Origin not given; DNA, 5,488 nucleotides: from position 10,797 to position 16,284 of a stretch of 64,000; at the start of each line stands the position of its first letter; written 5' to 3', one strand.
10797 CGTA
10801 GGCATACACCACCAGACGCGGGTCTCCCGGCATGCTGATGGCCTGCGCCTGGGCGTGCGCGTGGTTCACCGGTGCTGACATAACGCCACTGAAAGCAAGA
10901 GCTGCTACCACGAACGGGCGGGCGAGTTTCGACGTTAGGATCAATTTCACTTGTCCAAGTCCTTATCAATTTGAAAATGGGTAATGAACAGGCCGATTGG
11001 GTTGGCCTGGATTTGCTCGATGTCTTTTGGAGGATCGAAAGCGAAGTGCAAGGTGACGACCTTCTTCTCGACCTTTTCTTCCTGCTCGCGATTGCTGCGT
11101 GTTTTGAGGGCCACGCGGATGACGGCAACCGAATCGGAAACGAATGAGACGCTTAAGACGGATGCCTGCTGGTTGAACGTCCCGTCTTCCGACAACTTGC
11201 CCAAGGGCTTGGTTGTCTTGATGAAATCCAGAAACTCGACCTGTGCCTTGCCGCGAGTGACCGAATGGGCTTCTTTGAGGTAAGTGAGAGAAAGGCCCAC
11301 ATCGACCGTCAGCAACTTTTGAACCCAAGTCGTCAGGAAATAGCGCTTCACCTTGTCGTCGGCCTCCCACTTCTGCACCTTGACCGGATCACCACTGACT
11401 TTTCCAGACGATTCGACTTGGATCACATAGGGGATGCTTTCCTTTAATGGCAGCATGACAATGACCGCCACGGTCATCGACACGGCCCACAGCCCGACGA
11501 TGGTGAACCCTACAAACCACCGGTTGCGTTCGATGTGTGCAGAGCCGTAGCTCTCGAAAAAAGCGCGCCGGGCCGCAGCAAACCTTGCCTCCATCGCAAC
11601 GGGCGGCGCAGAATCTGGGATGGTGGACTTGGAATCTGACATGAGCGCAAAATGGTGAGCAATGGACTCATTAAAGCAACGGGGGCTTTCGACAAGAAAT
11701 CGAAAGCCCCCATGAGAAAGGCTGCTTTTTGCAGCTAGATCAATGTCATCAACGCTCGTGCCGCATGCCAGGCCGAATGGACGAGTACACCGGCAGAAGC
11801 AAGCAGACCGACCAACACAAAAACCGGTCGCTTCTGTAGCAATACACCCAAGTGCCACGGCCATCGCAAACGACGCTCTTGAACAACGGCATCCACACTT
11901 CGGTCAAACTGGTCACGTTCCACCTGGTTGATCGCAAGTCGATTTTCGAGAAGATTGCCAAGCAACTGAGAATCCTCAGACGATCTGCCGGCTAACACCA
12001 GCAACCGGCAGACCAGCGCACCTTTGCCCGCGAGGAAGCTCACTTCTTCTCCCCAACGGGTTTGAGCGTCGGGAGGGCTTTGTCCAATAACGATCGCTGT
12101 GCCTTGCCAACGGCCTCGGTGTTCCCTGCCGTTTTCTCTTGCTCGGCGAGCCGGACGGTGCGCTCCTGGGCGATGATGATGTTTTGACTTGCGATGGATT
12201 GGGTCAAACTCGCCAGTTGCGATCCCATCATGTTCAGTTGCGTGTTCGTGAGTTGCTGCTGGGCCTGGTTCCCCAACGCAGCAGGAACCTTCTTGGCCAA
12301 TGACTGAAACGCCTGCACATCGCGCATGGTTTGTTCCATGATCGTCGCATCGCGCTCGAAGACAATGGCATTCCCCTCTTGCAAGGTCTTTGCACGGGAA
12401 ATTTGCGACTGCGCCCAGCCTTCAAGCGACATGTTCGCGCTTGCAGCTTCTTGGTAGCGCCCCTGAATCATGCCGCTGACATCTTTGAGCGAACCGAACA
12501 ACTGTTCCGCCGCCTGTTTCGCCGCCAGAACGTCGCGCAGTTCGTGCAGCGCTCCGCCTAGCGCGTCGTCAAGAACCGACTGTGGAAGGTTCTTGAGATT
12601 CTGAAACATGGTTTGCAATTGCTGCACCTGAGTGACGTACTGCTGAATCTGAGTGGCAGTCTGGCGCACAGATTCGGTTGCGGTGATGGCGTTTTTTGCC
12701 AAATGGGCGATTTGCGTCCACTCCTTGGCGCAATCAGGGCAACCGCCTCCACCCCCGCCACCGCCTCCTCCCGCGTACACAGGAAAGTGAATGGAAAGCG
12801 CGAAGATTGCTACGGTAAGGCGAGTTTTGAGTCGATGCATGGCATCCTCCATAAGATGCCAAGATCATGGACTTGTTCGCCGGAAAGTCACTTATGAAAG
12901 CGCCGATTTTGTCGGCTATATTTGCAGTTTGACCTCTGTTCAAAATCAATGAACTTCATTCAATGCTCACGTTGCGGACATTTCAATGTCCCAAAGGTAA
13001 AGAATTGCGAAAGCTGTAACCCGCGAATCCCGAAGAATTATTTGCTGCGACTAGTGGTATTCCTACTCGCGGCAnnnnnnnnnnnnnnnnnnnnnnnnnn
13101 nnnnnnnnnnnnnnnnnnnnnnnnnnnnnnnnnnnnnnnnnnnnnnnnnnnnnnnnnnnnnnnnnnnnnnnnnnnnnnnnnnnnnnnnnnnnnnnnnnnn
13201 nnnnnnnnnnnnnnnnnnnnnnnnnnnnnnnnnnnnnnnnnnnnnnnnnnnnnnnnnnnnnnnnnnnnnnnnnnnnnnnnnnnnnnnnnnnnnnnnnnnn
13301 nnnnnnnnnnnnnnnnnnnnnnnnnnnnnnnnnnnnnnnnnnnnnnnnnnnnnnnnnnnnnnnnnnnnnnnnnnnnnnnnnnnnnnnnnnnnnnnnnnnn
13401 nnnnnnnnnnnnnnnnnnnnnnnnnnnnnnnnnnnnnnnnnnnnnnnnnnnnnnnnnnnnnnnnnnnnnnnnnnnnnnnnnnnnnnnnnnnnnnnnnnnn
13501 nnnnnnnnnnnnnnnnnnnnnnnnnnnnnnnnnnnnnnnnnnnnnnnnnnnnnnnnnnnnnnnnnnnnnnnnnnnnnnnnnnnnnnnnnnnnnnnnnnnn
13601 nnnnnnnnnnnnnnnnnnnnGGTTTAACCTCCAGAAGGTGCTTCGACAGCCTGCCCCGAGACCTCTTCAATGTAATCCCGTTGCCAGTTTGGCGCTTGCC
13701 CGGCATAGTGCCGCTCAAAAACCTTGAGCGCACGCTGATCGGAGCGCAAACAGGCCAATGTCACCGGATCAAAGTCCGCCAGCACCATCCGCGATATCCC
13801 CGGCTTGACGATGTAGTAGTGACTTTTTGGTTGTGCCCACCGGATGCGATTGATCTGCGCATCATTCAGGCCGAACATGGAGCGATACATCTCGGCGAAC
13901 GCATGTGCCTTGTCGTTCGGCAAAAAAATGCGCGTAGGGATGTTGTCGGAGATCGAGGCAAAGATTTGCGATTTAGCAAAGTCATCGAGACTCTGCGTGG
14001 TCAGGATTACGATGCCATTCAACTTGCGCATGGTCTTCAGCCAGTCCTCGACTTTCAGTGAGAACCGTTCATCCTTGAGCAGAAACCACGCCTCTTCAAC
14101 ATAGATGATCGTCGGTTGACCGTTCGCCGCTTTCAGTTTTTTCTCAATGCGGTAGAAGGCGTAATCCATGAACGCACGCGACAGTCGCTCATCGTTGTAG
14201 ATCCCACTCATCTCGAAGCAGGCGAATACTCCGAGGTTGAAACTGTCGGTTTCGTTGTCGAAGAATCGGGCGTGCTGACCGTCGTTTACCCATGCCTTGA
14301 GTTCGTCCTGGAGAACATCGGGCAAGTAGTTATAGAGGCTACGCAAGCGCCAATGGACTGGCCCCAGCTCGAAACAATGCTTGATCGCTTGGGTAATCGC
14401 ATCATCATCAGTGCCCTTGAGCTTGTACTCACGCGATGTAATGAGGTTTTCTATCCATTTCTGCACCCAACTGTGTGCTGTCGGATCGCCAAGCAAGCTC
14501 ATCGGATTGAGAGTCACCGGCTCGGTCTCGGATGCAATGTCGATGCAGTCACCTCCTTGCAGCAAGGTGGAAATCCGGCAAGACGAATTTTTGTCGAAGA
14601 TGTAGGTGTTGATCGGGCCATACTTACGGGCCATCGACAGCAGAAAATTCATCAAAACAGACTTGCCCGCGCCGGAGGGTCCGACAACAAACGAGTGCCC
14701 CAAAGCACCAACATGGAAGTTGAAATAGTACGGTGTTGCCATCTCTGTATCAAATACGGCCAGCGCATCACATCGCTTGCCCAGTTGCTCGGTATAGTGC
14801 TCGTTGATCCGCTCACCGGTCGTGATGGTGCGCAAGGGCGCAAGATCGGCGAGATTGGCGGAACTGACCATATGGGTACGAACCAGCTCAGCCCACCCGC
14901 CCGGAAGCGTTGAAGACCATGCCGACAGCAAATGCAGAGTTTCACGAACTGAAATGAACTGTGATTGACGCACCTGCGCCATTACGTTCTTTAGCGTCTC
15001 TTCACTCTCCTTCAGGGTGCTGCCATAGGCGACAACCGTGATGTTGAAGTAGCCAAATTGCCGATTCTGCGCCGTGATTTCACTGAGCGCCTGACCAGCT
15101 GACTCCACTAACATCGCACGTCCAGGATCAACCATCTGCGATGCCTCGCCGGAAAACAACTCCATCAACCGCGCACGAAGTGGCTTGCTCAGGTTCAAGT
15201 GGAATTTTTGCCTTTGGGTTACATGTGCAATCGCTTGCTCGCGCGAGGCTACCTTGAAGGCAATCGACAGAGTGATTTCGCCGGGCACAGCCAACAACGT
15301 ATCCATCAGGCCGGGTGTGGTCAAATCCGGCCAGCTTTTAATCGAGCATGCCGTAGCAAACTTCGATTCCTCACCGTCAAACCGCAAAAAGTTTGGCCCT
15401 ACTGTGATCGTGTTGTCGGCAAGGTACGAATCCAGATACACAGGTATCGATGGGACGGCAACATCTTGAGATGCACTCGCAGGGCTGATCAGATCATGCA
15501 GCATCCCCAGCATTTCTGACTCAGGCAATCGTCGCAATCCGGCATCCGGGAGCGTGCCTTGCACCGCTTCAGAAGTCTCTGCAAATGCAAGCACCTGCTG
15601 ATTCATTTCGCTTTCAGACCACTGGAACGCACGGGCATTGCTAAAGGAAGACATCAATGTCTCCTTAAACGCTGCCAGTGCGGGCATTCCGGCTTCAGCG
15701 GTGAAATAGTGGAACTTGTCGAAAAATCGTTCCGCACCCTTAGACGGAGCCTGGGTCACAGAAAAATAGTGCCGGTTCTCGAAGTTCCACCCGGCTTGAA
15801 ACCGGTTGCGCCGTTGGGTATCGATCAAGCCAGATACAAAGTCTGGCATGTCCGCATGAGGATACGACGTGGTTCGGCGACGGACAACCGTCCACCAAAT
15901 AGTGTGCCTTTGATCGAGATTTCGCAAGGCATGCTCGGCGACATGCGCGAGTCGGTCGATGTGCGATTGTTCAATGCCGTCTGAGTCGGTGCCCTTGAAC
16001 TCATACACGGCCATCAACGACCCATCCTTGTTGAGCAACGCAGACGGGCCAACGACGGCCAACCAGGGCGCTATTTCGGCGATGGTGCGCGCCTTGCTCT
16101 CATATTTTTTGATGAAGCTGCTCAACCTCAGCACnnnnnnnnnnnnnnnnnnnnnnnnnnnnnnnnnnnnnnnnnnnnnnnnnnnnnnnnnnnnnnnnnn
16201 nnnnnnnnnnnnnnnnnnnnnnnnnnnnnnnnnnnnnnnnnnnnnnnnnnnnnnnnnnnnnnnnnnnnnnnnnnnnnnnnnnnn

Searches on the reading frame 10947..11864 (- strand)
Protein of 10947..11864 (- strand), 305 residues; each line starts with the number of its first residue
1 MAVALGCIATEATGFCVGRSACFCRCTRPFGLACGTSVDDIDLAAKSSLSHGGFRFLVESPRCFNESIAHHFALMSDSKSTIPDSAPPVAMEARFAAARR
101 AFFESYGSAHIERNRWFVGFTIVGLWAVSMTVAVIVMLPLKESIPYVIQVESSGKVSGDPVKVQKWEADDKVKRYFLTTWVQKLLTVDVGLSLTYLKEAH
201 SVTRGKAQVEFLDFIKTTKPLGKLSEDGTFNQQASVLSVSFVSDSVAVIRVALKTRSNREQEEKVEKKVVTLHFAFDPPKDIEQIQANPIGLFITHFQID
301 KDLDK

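Call 10: search_protein_families(library=ncbifam, proteins=[window:10947-11864:-], max_evalue=0.001)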
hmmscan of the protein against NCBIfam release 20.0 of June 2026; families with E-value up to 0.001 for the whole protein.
window:10947-11864:- (305 aa): 2 families
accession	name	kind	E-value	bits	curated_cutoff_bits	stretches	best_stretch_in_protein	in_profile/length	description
NF010446.0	PRK13872.1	equivalog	1.4e-13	51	152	1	92-304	17-227/228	conjugal transfer protein TrbF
NF010410.0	PRK13836.1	subfamily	2.2e-08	33.8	369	1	91-299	7-216/220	conjugal transfer protein TrbF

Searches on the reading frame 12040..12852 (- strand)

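Call 11: search_protein_families(library=ncbifam, proteins=[window:12040-12852:-], max_evalue=0.001)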
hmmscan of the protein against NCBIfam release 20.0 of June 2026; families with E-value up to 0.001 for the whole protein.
window:12040-12852:- (270 aa): 3 families
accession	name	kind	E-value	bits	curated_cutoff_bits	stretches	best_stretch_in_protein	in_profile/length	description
TIGR02780.1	TrbJ_Ti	equivalog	3e-13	49.8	100.55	1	12-234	9-224/253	P-type conjugative transfer protein TrbJ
NF010448.0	PRK13874.1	subfamily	5.6e-06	25.6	225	1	51-249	37-224/246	conjugal transfer protein TrbJ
NF010416.0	PRK13842.1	subfamily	2e-05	24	360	1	33-145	28-143/267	conjugal transfer protein TrbJ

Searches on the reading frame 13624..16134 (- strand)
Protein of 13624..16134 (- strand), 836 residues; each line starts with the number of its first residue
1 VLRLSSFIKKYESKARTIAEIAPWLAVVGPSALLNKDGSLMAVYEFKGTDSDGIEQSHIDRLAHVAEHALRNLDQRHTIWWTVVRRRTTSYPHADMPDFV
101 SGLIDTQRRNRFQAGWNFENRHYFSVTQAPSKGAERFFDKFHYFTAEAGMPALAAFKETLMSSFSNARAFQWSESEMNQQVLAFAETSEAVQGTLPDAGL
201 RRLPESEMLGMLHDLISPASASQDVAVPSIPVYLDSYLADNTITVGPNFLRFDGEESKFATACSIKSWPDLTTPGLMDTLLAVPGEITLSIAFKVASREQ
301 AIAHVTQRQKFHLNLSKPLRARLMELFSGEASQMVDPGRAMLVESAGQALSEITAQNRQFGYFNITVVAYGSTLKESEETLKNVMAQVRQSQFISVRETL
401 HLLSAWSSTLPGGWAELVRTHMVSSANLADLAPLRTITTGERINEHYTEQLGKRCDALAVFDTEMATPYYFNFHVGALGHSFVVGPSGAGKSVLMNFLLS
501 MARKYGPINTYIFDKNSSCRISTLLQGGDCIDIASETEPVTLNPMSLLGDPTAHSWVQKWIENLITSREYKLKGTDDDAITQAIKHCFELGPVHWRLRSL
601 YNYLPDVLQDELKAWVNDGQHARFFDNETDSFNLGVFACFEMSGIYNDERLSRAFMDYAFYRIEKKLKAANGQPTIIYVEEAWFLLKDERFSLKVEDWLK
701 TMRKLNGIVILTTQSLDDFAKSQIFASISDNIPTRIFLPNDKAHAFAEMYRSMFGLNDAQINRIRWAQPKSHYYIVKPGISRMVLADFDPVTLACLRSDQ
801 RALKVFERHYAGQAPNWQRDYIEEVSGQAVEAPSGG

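Call 11: search_protein_families(library=ncbifam, proteins=[window:13624-16134:-], max_evalue=0.001)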
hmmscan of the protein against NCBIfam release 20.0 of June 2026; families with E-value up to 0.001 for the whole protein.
window:13624-16134:- (836 aa): 12 families
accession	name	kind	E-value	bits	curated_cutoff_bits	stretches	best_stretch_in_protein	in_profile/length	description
TIGR00929.1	VirB4_CagE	subfamily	1.1e-136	457.2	643.1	1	13-788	3-747/792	VirB4 family type IV secretion/conjugal transfer ATPase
NF010447.0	PRK13873.1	equivalog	3.3e-131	438.8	1020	1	8-798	4-763/815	conjugal transfer protein TrbE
NF010473.0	PRK13898.1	equivalog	2.1e-96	323.8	1050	1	8-784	11-751/801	type IV secretion system ATPase VirB4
NF010466.0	PRK13891.1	subfamily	3.5e-94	316.3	1322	1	8-822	33-838/852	conjugal transfer protein TrbE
NF010404.0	PRK13830.1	subfamily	4.3e-91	305.9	810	1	8-824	4-805/818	conjugal transfer protein TrbE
NF010427.0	PRK13853.1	equivalog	1.5e-42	145.5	957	1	21-760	15-712/789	type IV secretion system protein VirB4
TIGR02746.1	TraC-F-type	equivalog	1e-24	86.5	567.05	1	350-750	306-721/800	type IV secretion system protein TraC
NF045975.1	VirB4_plasma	equivalog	6.7e-14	50.6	590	1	616-767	694-864/894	Mbov_0397 family ICE element conjugal transfer ATPase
NF045971.1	conju_CD1110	equivalog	1.6e-11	43.2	325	1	201-547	152-483/752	VirB4-like conjugal transfer ATPase, CD1110 family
TIGR03783.1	Bac_Flav_CT_G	subfamily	1.7e-10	39.4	261.55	1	637-770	629-766/829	TraG family conjugative transposon ATPase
NF010278.0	PRK13721.1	subfamily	4.2e-06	24.9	1177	1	611-724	625-742/874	type IV secretion system protein TraC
NF041017.1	DNA_import_CedB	equivalog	1.4e-05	23.9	700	1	463-761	260-559/590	DNA import protein CedB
